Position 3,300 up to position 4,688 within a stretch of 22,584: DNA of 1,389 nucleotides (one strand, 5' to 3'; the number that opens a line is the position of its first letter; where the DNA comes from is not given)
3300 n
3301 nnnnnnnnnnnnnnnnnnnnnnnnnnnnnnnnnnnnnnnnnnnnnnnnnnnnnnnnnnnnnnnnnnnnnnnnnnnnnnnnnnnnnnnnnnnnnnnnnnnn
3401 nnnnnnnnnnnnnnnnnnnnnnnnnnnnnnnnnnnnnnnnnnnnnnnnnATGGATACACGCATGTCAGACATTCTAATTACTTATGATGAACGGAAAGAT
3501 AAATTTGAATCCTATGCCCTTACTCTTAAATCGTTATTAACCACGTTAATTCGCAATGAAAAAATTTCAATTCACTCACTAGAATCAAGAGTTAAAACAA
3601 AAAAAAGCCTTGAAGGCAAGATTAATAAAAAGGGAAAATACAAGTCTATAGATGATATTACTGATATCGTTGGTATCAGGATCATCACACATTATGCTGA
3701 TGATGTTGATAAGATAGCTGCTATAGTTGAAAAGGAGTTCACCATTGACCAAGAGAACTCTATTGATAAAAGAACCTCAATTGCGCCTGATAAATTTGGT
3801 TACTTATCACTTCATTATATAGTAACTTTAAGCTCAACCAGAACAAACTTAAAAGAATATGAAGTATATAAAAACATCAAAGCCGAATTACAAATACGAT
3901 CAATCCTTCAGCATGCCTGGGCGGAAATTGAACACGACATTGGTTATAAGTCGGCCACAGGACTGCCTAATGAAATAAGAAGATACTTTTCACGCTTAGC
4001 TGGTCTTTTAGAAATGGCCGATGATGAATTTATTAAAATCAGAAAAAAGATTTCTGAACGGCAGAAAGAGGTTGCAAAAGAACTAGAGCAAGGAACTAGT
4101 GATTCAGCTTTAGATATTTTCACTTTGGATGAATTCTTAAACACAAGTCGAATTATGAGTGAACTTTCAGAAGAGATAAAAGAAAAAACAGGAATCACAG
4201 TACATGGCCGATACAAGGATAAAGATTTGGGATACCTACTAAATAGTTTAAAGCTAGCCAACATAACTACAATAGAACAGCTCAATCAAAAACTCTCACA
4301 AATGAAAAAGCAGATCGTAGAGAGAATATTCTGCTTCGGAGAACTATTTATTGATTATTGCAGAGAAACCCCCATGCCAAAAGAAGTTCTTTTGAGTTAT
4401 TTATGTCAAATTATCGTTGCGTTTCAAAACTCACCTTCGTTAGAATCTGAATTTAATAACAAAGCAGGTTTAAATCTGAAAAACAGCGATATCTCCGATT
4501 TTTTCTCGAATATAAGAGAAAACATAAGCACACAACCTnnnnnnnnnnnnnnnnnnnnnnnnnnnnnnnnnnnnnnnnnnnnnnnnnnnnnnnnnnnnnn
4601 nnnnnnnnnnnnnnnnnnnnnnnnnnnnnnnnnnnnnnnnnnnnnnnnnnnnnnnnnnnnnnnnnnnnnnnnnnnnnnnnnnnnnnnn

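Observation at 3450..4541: Single-gene RelA/SpoT-fold cargo in the S-V slot: candidate fused toxSAS (CapRel-like) defence protein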

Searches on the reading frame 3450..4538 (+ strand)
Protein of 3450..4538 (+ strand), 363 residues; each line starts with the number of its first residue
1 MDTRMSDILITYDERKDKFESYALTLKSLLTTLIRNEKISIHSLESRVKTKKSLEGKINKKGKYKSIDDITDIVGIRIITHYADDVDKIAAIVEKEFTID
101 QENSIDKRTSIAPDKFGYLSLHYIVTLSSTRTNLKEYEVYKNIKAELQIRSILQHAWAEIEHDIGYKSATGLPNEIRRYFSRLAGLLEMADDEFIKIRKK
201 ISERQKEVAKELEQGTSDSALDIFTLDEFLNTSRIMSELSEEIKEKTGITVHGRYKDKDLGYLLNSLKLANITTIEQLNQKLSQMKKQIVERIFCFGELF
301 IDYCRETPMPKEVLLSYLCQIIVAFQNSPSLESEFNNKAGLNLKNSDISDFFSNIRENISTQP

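Call 3: search_protein_families(library=pfam, proteins=[window:3450-4538:+], max_evalue=1)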
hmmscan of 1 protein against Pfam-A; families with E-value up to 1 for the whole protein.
window:3450-4538:+ (363 aa): 2 families
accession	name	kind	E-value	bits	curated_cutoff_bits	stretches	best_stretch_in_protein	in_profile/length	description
PF04607.23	RelA_SpoT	-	1.8e-21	77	27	1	46-169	1-111/113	Region found in RelA / SpoT proteins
PF10393.14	Matrilin_ccoil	-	0.74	10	26.3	0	274-289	23-38/45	Trimeric coiled-coil oligomerisation domain of matrilin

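Call 4: search_protein_families(library=padloc, proteins=[window:3450-4538:+], max_evalue=1)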
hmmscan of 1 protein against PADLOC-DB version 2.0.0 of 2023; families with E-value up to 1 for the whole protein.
window:3450-4538:+ (363 aa): 1 family
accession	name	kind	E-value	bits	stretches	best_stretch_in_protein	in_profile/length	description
PDLC04999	PDC-S33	-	2.5e-16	58.1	1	26-246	48-262/349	-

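Call 5: search_protein_families(library=ncbifam, proteins=[window:3450-4538:+], max_evalue=1)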
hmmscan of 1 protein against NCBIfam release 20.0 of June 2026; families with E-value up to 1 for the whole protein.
window:3450-4538:+ (363 aa): 3 families
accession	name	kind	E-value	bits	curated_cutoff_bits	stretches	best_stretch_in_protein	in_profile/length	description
NF053588.1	GTPPhKinYjbM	equivalog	3e-20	72.8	320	1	22-207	17-198/201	GTP diphosphokinase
TIGR00691.1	spoT_relA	subfamily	1.5e-05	23.5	499.2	1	12-126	177-286/687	RelA/SpoT family protein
NF053609.1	Sul12a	equivalog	0.21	11.8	150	1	167-218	34-80/103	Sul12a family chromatin-organizing protein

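Call 6: search_solved_structures(query=window:3450-4538:+, max_evalue=1, show_alignments=3)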
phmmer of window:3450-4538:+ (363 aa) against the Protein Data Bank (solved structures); distinct sequences matched with E-value up to 1: 12.
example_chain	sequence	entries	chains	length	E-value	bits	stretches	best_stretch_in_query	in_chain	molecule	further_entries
2be3_A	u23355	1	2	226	9.2e-16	61.5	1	36-206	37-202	GTP pyrophosphokinase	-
5f2v_V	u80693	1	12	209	3e-15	59.8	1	22-210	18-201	GTP pyrophosphokinase YjbM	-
5dec_A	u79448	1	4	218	3.7e-15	59.5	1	20-210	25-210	GTP pyrophosphokinase YjbM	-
5ded_D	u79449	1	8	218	3.7e-15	59.5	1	21-210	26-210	GTP pyrophosphokinase YjbM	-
6fgk_A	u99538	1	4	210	8.6e-14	55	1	7-201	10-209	GTP pyrophosphokinase YwaC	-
3l9d_A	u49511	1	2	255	7.2e-13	52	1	41-206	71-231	Putative GTP pyrophosphokinase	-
6ewz_A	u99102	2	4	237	9.1e-13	51.6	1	40-203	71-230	GTP pyrophosphokinase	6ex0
6fgj_A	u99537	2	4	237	1.4e-12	51.1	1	40-201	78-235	GTP pyrophosphokinase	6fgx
9r2b_B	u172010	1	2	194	0.013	18.2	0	184-238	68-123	de novo-designed alpha-helical barrel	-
9erv_A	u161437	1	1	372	0.096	15.4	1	69-227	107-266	RelA/SpoT family protein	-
7ztb_A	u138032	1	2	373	0.096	15.4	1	69-227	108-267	RelA/SpoT family protein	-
6o35_A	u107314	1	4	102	0.46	13.2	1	168-249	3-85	de novo designed WSHC8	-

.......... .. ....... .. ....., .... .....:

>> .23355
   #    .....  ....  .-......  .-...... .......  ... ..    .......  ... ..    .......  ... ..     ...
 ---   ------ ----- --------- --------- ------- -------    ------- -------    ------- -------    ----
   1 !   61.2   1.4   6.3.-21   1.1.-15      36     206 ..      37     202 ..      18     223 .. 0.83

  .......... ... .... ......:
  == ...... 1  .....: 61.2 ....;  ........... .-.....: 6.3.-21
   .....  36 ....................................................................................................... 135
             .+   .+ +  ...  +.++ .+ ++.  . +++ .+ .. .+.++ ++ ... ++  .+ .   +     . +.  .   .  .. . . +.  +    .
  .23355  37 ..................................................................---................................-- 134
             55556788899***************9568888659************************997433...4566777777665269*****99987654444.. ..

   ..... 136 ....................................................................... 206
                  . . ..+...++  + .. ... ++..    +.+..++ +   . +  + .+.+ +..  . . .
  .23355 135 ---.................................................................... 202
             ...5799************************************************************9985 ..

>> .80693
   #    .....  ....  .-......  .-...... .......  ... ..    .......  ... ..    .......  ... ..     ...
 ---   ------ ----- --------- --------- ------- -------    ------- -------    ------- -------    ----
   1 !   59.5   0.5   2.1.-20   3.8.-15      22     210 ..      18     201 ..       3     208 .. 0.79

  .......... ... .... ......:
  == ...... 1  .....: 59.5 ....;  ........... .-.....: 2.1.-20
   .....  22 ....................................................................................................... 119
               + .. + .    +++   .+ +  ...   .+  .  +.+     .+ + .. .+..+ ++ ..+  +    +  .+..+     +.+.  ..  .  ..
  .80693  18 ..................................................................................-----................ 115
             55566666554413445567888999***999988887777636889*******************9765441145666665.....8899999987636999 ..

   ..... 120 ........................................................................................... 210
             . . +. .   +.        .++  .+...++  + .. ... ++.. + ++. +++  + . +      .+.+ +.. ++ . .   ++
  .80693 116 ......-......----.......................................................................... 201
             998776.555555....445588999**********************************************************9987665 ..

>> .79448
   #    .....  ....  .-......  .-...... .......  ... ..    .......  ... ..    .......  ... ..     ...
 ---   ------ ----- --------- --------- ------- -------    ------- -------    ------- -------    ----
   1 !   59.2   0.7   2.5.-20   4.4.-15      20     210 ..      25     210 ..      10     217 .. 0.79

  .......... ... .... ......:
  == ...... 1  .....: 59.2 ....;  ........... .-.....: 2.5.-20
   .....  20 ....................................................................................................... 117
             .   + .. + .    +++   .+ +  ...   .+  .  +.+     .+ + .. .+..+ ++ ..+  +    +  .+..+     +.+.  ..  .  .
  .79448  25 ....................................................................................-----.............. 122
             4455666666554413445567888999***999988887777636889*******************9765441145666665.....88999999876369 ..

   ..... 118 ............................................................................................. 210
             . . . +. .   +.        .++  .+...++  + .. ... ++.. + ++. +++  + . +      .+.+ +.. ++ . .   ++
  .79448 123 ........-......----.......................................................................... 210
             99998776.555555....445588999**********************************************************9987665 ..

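Call 11: find_homologous_proteins(query=window:3462-4538:+, max_evalue=0.001)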
Query window:3462-4538:+ (359 aa): 4733 proteins with E <= 0.001 among 8000 candidates; the best 120 are listed.
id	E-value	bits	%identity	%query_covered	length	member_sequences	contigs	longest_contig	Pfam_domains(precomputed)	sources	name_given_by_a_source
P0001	2.7e-220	748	97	100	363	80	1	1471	PF04607.24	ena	-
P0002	2.1e-153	529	70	99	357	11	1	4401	PF04607.24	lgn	-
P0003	3.8e-152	525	70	100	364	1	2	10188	PF04607.24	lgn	-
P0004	1.5e-150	519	68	99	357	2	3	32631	PF04607.24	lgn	-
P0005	1.2e-139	483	64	99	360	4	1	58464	PF04607.24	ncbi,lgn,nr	ncbi:hypothetical protein SNQ23_003926 [Cronobacter dublinensis]|nr:hypothetical protein [Cronobacte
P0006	1.1e-137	477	99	64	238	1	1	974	PF04607.24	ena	-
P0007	1.7e-137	476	63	99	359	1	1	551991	PF04607.24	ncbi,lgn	ncbi:GTP pyrophosphokinase family protein [Cronobacter turicensis]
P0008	4.3e-137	475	63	100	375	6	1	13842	PF04607.24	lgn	-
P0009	3.1e-136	472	99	64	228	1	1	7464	PF04607.24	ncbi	ncbi:TPA: GTP pyrophosphokinase family protein, partial [Escherichia coli]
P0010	1.5e-135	470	62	100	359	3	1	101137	PF04607.24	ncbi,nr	ncbi:hypothetical protein QBD22_003561 [Cronobacter muytjensii]|nr:hypothetical protein [Cronobacter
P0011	1.7e-135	470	62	100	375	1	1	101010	PF04607.24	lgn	-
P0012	2.1e-134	466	63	100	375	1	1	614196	PF04607.24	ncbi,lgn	-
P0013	1.0e-133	464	63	99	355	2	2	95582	PF04607.24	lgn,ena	-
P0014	3.0e-133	462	63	99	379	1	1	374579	PF04607.24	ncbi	ncbi:hypothetical protein OXA74_07980 [Klebsiella pneumoniae]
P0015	8.7e-133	461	62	100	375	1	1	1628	PF04607.24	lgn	-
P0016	3.6e-123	429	59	99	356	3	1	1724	PF04607.24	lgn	-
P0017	4.1e-121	423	58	99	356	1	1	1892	PF04607.24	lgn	-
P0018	2.8e-119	416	57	99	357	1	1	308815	PF04607.24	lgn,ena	-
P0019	5.9e-119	415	55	99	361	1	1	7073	PF04607.24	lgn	-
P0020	7.9e-119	415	100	56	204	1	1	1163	PF04607.24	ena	-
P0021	1.3e-118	414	56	100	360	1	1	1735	PF04607.24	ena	-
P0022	1.8e-118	414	57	98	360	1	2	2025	PF04607.24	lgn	-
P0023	5.4e-118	412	54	99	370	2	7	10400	PF04607.24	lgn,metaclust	metaclust:status=active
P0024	1.7e-116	407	56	99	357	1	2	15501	PF04607.24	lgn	-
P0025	3.8e-116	406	56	99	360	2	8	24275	PF04607.24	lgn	-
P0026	2.2e-115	404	55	99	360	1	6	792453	PF04607.24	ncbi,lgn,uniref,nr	ncbi:GTP pyrophosphokinase family protein [Citrobacter werkmanii]|uniref:GTP pyrophosphokinase n=1 T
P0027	8.5e-115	402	56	99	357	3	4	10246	PF04607.24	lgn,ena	-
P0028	9.3e-115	402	56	99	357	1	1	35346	PF04607.24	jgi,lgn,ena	-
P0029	2.0e-114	401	55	99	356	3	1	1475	PF04607.24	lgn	-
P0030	2.6e-114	400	56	99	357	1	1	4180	PF04607.24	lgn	-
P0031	7.5e-113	395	56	99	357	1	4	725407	PF04607.24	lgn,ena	-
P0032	2.9e-112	393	54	98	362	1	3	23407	PF04607.24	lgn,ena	-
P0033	3.2e-112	393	54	98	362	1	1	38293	PF04607.24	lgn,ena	-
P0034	3.2e-110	387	55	99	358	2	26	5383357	PF04607.24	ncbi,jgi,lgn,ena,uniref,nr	ncbi:GTP pyrophosphokinase [Klebsiella pneumoniae]|uniref:GTP pyrophosphokinase n=1 Tax=Klebsiella p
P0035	2.7e-109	384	53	100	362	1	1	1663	PF04607.24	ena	-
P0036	1.0e-108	382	54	99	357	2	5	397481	PF04607.24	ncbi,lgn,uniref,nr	ncbi:hypothetical protein CWM53_01150 [Klebsiella sp. A-Nf5]|uniref:GTP pyrophosphokinase n=1 Tax=un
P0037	1.1e-108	382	52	99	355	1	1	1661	PF04607.24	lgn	-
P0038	2.3e-108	381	54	100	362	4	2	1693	PF04607.24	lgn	-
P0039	1.8e-107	378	54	98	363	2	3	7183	PF04607.24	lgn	-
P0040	1.8e-107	378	54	99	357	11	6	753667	PF04607.24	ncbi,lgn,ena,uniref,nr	ncbi:GTP pyrophosphokinase [Klebsiella quasipneumoniae]|uniref:GTP pyrophosphokinase n=1 Tax=Klebsie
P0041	8.1e-107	376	54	100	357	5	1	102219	PF04607.24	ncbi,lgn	ncbi:hypothetical protein WM005_16915 [Klebsiella variicola]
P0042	3.6e-106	373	99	50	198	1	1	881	PF04607.24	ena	-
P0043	8.9e-98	346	49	100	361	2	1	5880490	PF04607.24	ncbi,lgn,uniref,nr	ncbi:GTP pyrophosphokinase [Serratia fonticola]|uniref:RelA/SpoT domain-containing protein n=1 Tax=S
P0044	1.2e-97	345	49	99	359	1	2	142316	PF04607.24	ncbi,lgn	-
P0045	1.8e-97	345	48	98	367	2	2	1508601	PF04607.24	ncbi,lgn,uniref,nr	ncbi:GTP pyrophosphokinase ywaC [Serratia quinivorans]|uniref:GTP pyrophosphokinase n=1 Tax=Serratia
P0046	1.1e-96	342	48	100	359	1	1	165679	PF04607.24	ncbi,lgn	ncbi:TPA: GTP pyrophosphokinase [Serratia fonticola]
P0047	2.7e-96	341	48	99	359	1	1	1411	PF04607.24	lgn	-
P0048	5.7e-96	340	47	98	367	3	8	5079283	PF04607.24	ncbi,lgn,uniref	ncbi:GTP pyrophosphokinase family protein [Serratia marcescens]|uniref:GTP pyrophosphokinase n=1 Tax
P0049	8.5e-95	336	47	100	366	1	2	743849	PF04607.24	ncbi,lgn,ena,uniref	ncbi:GTP pyrophosphokinase [Serratia marcescens]|uniref:GTP pyrophosphokinase n=1 Tax=Serratia marce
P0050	2.1e-91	325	51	89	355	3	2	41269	PF04607.24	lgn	-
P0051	3.1e-91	324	46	99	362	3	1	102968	PF04607.24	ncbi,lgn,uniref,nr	ncbi:GTP pyrophosphokinase [Serratia marcescens]|uniref:GTP pyrophosphokinase n=1 Tax=Serratia marce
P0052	2.9e-90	321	45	99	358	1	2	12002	PF04607.24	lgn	-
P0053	8.1e-90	320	49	89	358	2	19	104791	PF04607.24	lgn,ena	-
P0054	1.2e-88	316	49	92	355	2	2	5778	PF04607.24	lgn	-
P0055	2.3e-88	315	50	89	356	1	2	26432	PF04607.24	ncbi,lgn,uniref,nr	ncbi:GTP pyrophosphokinase [Enterobacter sp. C6]|uniref:GTP pyrophosphokinase n=1 Tax=Enterobacter s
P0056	4.0e-88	314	47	92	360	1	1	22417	PF04607.24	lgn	-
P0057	9.4e-88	313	49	89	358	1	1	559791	PF04607.24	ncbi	ncbi:TPA: GTP pyrophosphokinase [Citrobacter werkmanii]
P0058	4.9e-87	311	51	85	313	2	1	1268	PF04607.24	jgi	-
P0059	1.5e-86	309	45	99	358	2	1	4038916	PF04607.24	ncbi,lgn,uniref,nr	ncbi:hypothetical protein RM151_08065 [Pantoea agglomerans]|uniref:GTP pyrophosphokinase n=1 Tax=Ent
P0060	6.5e-86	307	49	88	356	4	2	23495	PF04607.24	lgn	-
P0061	3.8e-85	304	49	89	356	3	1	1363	PF04607.24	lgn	-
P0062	1.4e-84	302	47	89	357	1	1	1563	PF04607.24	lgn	-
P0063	2.5e-84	302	48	90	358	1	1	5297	PF04607.24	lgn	-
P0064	3.8e-84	301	48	90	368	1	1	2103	PF04607.24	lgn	-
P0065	1.1e-83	300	49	90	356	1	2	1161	PF04607.24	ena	-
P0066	2.3e-83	299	45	96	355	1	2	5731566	PF04607.24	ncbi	-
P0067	9.9e-83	296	46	97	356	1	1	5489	PF04607.24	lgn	-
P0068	1.5e-82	296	46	91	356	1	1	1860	PF04607.24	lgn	-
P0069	2.8e-82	295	47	92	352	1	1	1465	PF04607.24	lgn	-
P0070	1.0e-81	293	46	89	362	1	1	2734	PF04607.24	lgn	-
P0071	1.9e-81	292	46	93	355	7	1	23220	PF04607.24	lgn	-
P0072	4.3e-81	291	43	99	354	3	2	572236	PF04607.24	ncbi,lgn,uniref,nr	ncbi:GTP pyrophosphokinase [Serratia proteamaculans]|uniref:GTP pyrophosphokinase n=1 Tax=Serratia p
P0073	4.6e-81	291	47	89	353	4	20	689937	PF04607.24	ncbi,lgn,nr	ncbi:hypothetical protein DVP09_21350 [Yersinia enterocolitica]|nr:hypothetical protein [Yersinia en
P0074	1.0e-80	290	47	88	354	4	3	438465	PF04607.24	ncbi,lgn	-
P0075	1.2e-80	290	46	91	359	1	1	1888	PF04607.24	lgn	-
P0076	1.8e-80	289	47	90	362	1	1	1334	PF04607.24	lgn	-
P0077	2.0e-80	289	47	89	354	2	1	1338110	PF04607.24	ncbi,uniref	ncbi:GTP pyrophosphokinase [Enterobacter mori]|uniref:GTP pyrophosphokinase n=1 Tax=Enterobacter mor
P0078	3.1e-80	288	45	90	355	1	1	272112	PF04607.24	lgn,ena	-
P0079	1.2e-79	286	45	89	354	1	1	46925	PF04607.24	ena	-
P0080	5.3e-79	284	45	89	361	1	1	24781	PF04607.24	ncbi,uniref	ncbi:GTP pyrophosphokinase family protein [Erwinia sp. AnSW2-5]|uniref:GTP pyrophosphokinase n=1 Tax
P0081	9.7e-79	283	45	89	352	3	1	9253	PF04607.24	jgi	jgi:ppGpp synthetase/RelA/SpoT-type nucleotidyltranferase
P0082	1.0e-78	283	47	91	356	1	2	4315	PF04607.24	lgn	-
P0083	9.2e-78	280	44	91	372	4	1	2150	PF04607.24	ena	-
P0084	1.2e-77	280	48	78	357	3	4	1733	PF04607.24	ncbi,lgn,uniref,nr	ncbi:GTP pyrophosphokinase [Pseudoalteromonas luteoviolacea]|uniref:RelA/SpoT domain-containing prot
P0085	2.0e-77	279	44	91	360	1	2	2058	PF04607.24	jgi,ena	-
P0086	2.3e-77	279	46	89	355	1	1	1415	PF04607.24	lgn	-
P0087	3.6e-77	278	45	90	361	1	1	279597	PF04607.24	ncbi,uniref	ncbi:GTP pyrophosphokinase family protein [Pantoea sp. ANP04]|uniref:GTP pyrophosphokinase family pr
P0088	4.9e-77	278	45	89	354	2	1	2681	PF04607.24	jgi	jgi:ppGpp synthetase/RelA/SpoT-type nucleotidyltranferase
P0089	6.0e-77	277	44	99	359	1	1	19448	PF04607.24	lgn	-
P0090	7.1e-77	277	42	93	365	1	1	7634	PF04607.24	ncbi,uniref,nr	ncbi:hypothetical protein CRX42_20775 [Pseudomonas jessenii]|uniref:RelA/SpoT domain-containing prot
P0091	2.1e-76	276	43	90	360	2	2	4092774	PF04607.24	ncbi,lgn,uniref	ncbi:hypothetical protein ABEG61_11715 [Pantoea agglomerans]|uniref:GTP pyrophosphokinase n=1 Tax=En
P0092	2.3e-76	276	46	89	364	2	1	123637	PF04607.24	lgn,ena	-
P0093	6.3e-76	274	52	70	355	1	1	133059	PF04607.24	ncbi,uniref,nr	ncbi:hypothetical protein L2755_04620 [Shewanella abyssi]|uniref:GTP pyrophosphokinase n=1 Tax=Shewa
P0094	8.1e-76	274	43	94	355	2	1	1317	PF04607.24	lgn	-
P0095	1.0e-75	273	44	88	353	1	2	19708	PF04607.24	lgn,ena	-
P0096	2.0e-75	272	45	89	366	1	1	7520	PF04607.24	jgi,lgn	-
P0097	3.3e-75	272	45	92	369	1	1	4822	PF04607.24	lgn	-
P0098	4.1e-75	271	41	95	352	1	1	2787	PF04607.24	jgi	jgi:putative GTP pyrophosphokinase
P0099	5.3e-75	271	42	94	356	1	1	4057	PF04607.24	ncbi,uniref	ncbi:GTP pyrophosphokinase [Photobacterium kagoshimensis]|uniref:GTP pyrophosphokinase n=2 Tax=Photo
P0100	9.5e-75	270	43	90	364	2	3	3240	PF04607.24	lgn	-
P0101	1.4e-74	270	41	94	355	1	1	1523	PF04607.24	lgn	-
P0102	2.8e-74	269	46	79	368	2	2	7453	PF04607.24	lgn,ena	-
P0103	4.2e-74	268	47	80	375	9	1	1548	PF04607.24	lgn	-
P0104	5.0e-74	268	41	94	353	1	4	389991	PF04607.24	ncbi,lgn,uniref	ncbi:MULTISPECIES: GTP pyrophosphokinase [Bacillus]|uniref:GTP pyrophosphokinase n=1 Tax=Bacillus Ta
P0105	6.2e-74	268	47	80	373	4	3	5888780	PF04607.24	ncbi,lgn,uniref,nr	ncbi:GTP pyrophosphokinase [Pseudomonas entomophila]|uniref:RelA/SpoT domain-containing protein n=1 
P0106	7.8e-74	267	47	81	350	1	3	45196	PF04607.24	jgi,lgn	jgi:ppGpp synthetase/RelA/SpoT-type nucleotidyltranferase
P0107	7.8e-74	267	41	97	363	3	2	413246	PF04607.24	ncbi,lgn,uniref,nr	ncbi:GTP pyrophosphokinase family protein [Pseudomonas protegens]|uniref:GTP pyrophosphokinase n=1 T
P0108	9.5e-74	267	42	95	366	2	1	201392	PF04607.24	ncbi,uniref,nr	ncbi:GTP pyrophosphokinase family protein [Yersinia rochesterensis]|uniref:GTP pyrophosphokinase n=1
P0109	1.1e-73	267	44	91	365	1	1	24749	PF04607.24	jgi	jgi:ppGpp synthetase/RelA/SpoT-type nucleotidyltranferase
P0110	2.7e-73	265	48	81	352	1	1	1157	PF04607.24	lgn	-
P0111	3.4e-73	265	48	79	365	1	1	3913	PF04607.24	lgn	-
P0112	4.4e-73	265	57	62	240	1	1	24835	PF04607.24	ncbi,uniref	ncbi:hypothetical protein C0W42_20720, partial [Photobacterium kishitanii]|uniref:GTP pyrophosphokin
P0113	4.4e-73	265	45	84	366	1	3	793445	PF04607.24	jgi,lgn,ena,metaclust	metaclust:\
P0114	7.4e-73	264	43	88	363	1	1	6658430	PF04607.24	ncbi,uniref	ncbi:GTP pyrophosphokinase family protein [Pseudomonas asplenii]|uniref:GTP pyrophosphokinase n=1 Ta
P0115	7.7e-73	264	43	95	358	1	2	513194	PF04607.24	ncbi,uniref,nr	ncbi:GTP pyrophosphokinase [Pseudomonas viridiflava]|uniref:GTP pyrophosphokinase n=1 Tax=Pseudomona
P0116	8.2e-73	264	48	75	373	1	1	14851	PF04607.24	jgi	jgi:ppGpp synthetase/RelA/SpoT-type nucleotidyltranferase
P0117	1.0e-72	264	47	79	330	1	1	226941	PF04607.24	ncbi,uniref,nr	ncbi:hypothetical protein MD588_11330 [Photobacterium sp. SDRW27]|uniref:GTP pyrophosphokinase n=1 T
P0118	1.3e-72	263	46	82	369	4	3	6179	PF04607.24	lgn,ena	-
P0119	1.4e-72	263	39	98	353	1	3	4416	PF04607.24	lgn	-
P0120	3.2e-72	262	46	79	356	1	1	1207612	PF04607.24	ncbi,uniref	ncbi:(p)ppGpp synthetase [Bacillus sp. FJAT-53711]|uniref:(P)ppGpp synthetase n=1 Tax=Bacillus yunxi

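Call 24: predict_structure(alignment_id=A1)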
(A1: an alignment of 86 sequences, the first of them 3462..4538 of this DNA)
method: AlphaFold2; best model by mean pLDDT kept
length: 359 residues; sequences in the alignment: 86
mean_pLDDT: 89.8   pTM: 0.71
mean pLDDT of the five models: 89.8, 88.9, 88.6, 87.6, 87.1
residues with pLDDT >= 90: 241; 70-90: 96; 50-70: 21; < 50: 1
segments of 3 or more residues with pLDDT < 50: none
pLDDT, mean of each block of 10 residues (from residue 1): 88 97 97 94 95 89 92 94 95 93 68 76 94 94 94 85 69 83 89 89 83 83 91 95 92 87 95 94 93 91 93 96 96 93 94 76
secondary structure, 60 per line:
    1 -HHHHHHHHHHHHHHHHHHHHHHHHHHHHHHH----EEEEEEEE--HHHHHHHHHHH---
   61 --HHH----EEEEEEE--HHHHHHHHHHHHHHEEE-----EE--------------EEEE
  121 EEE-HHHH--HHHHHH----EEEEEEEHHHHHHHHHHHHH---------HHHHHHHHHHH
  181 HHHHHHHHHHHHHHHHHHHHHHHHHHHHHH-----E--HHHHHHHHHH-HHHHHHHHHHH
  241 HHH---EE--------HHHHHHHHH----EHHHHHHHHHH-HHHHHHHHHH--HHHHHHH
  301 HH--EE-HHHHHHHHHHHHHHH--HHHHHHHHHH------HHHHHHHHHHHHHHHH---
elements in order: H2-32 E37-44 H47-57 E70-76 H79-92 E93-95 E117-123 H125-128 H131-136 E141-147 H148-160 H170-210 H219-228 H230-243 H257-265 H271-280 H282-291 H294-302 H308-322 H325-334 H341-356
